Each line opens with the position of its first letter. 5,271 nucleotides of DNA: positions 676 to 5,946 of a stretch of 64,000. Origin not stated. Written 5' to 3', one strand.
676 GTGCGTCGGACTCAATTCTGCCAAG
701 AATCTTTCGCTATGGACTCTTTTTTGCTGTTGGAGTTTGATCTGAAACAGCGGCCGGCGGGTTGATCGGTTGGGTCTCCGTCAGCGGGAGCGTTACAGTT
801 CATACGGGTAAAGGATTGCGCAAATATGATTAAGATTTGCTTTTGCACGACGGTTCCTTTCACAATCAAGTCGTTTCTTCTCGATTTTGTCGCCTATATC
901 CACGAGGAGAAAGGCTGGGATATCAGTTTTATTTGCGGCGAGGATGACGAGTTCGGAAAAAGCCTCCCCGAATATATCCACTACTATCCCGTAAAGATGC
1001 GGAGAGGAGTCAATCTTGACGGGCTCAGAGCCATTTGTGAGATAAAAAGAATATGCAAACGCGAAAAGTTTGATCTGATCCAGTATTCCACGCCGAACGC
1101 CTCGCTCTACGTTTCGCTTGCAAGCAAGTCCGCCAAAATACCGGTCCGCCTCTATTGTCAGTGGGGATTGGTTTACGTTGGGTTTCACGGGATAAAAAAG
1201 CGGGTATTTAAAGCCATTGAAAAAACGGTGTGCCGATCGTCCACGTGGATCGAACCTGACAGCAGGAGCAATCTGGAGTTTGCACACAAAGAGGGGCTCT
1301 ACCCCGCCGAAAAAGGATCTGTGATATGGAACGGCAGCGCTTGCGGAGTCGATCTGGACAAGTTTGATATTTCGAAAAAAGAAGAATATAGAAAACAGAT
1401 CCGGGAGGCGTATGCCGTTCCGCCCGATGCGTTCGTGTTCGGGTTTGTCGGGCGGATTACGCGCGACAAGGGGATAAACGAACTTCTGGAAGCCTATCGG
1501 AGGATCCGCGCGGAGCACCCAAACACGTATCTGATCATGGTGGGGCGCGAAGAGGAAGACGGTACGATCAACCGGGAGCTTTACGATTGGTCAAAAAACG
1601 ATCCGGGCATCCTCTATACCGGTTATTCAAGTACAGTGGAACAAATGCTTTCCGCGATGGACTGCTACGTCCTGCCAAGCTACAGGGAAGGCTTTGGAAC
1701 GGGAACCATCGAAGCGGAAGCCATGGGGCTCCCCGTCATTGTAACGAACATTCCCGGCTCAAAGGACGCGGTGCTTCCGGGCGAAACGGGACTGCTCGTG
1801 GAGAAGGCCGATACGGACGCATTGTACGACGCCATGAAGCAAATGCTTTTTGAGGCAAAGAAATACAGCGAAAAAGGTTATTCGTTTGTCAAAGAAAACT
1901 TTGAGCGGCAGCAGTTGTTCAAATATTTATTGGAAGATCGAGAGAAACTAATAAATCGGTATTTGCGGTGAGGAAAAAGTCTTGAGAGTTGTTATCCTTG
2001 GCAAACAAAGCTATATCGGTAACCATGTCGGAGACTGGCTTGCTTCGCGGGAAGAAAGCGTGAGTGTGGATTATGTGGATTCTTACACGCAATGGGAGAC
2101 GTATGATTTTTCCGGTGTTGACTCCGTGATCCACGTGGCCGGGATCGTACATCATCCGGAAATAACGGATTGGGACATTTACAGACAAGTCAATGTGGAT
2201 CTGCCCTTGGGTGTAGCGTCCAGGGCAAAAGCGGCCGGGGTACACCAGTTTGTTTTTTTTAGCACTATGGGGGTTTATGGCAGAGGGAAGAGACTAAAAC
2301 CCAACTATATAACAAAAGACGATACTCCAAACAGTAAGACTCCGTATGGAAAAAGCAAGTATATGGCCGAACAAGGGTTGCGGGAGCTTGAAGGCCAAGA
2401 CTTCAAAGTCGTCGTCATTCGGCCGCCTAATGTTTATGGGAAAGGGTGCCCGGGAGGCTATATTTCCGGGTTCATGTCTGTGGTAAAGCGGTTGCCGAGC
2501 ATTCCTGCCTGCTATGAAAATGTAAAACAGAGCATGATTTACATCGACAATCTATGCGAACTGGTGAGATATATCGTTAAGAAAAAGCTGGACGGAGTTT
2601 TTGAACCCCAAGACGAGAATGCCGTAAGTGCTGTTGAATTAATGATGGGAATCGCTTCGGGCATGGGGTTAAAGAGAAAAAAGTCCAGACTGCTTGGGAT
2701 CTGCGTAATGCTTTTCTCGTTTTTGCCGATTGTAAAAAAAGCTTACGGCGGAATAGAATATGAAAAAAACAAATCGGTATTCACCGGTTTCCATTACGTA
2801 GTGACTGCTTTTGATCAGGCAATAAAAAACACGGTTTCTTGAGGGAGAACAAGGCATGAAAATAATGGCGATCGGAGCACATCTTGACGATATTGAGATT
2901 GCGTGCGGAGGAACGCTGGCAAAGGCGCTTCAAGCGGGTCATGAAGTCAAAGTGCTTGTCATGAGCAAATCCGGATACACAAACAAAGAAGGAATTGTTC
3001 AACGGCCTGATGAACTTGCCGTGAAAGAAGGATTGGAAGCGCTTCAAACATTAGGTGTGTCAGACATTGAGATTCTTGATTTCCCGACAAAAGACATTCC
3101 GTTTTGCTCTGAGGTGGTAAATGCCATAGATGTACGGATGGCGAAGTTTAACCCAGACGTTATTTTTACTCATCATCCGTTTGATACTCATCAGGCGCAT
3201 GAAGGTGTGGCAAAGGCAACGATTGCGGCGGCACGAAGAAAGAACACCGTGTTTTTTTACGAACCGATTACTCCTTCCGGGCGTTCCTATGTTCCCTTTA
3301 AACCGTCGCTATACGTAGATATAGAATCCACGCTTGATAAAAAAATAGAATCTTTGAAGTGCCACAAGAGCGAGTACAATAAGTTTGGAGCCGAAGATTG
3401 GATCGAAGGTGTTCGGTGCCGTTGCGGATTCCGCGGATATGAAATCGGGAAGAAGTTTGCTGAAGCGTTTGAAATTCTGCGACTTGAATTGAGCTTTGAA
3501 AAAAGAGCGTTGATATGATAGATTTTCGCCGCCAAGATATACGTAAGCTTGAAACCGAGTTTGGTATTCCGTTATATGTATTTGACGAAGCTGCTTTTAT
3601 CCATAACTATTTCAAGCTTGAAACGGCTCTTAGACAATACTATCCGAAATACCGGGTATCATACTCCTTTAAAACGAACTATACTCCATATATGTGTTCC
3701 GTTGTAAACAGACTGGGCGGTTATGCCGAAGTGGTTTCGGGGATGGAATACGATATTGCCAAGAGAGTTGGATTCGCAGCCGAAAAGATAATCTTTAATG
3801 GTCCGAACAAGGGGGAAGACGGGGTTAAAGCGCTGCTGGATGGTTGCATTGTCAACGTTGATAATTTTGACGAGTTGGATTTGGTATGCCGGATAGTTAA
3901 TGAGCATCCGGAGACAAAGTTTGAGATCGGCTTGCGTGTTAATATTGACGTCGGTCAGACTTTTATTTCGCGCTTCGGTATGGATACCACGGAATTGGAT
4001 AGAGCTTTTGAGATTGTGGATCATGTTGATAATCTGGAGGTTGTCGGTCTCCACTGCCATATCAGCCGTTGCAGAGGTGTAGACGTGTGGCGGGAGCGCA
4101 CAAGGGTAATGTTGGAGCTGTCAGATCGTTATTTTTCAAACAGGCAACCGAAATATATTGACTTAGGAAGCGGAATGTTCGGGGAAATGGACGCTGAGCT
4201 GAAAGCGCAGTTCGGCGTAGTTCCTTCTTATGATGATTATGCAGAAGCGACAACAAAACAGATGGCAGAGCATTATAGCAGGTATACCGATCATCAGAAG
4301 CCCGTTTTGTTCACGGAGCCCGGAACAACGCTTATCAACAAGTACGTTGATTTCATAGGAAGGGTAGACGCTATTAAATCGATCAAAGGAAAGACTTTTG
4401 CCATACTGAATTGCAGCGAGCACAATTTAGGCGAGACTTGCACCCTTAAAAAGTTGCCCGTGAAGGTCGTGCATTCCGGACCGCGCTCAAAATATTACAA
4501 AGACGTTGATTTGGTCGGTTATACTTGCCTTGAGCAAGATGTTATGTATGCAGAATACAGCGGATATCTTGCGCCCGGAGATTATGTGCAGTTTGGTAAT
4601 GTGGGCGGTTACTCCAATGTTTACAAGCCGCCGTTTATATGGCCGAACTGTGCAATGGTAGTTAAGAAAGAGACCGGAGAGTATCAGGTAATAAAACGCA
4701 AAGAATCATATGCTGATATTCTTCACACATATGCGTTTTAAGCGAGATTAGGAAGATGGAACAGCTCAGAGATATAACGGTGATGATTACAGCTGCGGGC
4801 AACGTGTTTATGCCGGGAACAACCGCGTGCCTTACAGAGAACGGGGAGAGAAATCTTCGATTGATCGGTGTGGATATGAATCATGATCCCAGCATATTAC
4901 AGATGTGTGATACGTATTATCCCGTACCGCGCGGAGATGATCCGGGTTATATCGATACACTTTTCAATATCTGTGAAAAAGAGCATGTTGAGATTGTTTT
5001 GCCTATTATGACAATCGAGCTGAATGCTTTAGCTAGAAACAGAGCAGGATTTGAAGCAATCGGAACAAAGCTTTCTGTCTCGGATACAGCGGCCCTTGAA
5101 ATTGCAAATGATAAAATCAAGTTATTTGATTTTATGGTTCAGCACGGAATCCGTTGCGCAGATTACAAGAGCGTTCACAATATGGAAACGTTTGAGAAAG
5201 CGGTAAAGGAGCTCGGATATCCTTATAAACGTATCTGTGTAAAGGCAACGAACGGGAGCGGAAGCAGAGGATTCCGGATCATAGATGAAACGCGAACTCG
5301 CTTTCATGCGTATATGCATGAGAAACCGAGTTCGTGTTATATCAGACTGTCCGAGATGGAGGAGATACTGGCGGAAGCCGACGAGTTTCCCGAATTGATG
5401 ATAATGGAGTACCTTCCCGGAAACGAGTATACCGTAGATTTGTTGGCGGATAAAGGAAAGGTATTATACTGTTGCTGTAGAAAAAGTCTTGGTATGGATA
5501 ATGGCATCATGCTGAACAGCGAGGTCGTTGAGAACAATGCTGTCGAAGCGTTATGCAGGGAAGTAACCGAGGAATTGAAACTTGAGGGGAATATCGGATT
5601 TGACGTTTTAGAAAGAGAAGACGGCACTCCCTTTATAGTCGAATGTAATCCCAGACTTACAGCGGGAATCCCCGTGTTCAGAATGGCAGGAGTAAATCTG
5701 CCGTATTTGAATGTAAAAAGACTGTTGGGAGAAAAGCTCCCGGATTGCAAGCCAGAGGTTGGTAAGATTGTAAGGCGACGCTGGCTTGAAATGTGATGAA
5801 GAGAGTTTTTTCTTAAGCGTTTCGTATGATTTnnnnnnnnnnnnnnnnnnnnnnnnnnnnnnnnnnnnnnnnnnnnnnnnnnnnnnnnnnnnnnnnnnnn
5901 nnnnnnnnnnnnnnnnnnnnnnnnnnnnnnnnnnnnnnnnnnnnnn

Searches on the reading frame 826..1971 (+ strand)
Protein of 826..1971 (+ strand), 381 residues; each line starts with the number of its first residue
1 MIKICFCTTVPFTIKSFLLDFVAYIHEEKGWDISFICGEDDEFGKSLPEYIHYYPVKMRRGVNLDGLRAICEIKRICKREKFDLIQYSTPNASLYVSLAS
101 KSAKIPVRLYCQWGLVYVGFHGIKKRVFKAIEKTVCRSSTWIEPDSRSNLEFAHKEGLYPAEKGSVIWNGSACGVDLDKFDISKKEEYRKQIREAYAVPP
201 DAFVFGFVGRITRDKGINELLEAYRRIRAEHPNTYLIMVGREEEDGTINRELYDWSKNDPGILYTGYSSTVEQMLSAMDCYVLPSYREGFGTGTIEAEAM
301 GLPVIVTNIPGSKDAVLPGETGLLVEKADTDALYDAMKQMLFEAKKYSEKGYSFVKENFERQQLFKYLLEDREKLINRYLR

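Call 63: search_protein_families(library=pfam, proteins=[window:826-1971:+], max_evalue=0.00001)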
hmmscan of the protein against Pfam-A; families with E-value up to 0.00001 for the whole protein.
window:826-1971:+ (381 aa): 5 families
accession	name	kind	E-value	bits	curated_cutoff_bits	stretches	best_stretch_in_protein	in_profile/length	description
PF00534.26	Glycos_transf_1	-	4.2e-32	111.5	26.4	1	189-346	2-161/172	Glycosyl transferases group 1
PF13692.12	Glyco_trans_1_4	-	2.6e-30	106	27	1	203-341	2-140/142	Glycosyl transferases group 1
PF13477.12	Glyco_trans_4_2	-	1.7e-09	38.4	23.4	1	15-141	10-134/139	Glycosyl transferase 4-like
PF20706.3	GT4-conflict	-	4.3e-09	36.3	26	1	201-311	196-315/385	Family 4 Glycosyltransferase in conflict systems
PF13439.12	Glyco_transf_4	-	1.5e-06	28.8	28.5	1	28-170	17-165/170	Glycosyltransferase Family 4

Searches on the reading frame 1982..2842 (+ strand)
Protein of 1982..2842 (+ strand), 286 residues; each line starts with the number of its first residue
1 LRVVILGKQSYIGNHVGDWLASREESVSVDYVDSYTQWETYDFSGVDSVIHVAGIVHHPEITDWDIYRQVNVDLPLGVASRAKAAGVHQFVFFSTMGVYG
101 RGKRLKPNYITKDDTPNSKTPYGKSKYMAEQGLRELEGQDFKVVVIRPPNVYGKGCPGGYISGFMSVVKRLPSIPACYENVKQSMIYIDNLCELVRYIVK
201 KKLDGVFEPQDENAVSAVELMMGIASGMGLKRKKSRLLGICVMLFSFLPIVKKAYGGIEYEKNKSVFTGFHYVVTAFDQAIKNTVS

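Call 63: search_protein_families(library=pfam, proteins=[window:1982-2842:+], max_evalue=0.00001)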
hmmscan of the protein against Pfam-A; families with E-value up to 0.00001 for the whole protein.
window:1982-2842:+ (286 aa): 4 families
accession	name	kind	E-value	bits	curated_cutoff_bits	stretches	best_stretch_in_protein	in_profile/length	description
PF01370.27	Epimerase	-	3e-19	69.8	20.9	1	27-201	46-227/240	NAD dependent epimerase/dehydratase family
PF01073.25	3Beta_HSD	-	1.3e-12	47.7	22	1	44-193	65-223/280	3-beta hydroxysteroid dehydrogenase/isomerase family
PF07993.18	NAD_binding_4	-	1.7e-11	44.2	20.1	1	43-163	86-218/258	Male sterility protein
PF04321.23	RmlD_sub_bind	-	3.5e-09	36.6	27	1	1-170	1-169/287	RmlD substrate binding domain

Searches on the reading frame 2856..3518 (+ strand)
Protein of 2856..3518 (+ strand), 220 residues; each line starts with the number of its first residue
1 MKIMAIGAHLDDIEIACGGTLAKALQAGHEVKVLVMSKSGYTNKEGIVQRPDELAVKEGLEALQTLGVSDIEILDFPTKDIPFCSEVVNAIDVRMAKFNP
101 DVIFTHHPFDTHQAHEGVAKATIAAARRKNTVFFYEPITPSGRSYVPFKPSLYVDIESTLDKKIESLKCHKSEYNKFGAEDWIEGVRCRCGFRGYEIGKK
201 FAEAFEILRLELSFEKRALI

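Call 63: search_protein_families(library=pfam, proteins=[window:2856-3518:+], max_evalue=0.00001)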
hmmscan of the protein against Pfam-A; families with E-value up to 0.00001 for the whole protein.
window:2856-3518:+ (220 aa): 1 family
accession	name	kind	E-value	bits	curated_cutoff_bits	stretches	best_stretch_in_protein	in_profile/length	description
PF02585.22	PIG-L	-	1e-22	81.4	28.2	1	4-125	1-128/129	GlcNAc-PI de-N-acetylase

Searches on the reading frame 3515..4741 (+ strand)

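Call 63: search_protein_families(library=pfam, proteins=[window:3515-4741:+], max_evalue=0.00001)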
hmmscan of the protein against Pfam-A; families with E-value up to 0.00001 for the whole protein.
window:3515-4741:+ (408 aa): 1 family
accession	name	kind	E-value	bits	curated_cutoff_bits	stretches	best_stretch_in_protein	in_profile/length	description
PF02784.22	Orn_Arg_deC_N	-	2e-22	80.2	23.4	1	38-273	10-245/247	Pyridoxal-dependent decarboxylase, pyridoxal binding domain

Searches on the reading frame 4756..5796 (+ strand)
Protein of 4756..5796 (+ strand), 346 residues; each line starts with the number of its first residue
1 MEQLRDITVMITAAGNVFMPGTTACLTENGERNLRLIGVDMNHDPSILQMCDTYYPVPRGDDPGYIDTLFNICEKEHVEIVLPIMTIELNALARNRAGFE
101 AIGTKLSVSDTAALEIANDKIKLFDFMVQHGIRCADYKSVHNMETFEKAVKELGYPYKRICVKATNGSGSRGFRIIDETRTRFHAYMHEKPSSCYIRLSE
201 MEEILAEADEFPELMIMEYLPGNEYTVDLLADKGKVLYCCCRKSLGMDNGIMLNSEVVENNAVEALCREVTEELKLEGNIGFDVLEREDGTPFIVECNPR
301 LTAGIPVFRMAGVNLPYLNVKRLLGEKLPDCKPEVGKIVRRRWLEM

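Call 63: search_protein_families(library=pfam, proteins=[window:4756-5796:+], max_evalue=0.00001)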
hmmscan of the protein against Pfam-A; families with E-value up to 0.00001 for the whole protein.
window:4756-5796:+ (346 aa): 5 families
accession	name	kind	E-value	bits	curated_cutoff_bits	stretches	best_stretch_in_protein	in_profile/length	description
PF15632.11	ATPgrasp_Ter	-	3.4e-26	92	29.1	1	210-332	1-117/131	ATP-grasp in the biosynthetic pathway with Ter operon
PF02655.19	ATP-grasp_3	-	2.5e-16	60.6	23.2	1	117-303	1-159/160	ATP-grasp domain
PF21360.3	PylC-like_N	-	3.9e-16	59.4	27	1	32-106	21-95/96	PylC-like, N-terminal domain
PF14397.11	ATPgrasp_ST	-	1e-06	28.7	31.4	0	110-208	12-108/278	Sugar-transfer associated ATP-grasp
PF02786.22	CPSase_L_D2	-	1.9e-06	28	19.8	0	119-180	1-61/211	Carbamoyl-phosphate synthase L chain, ATP binding domain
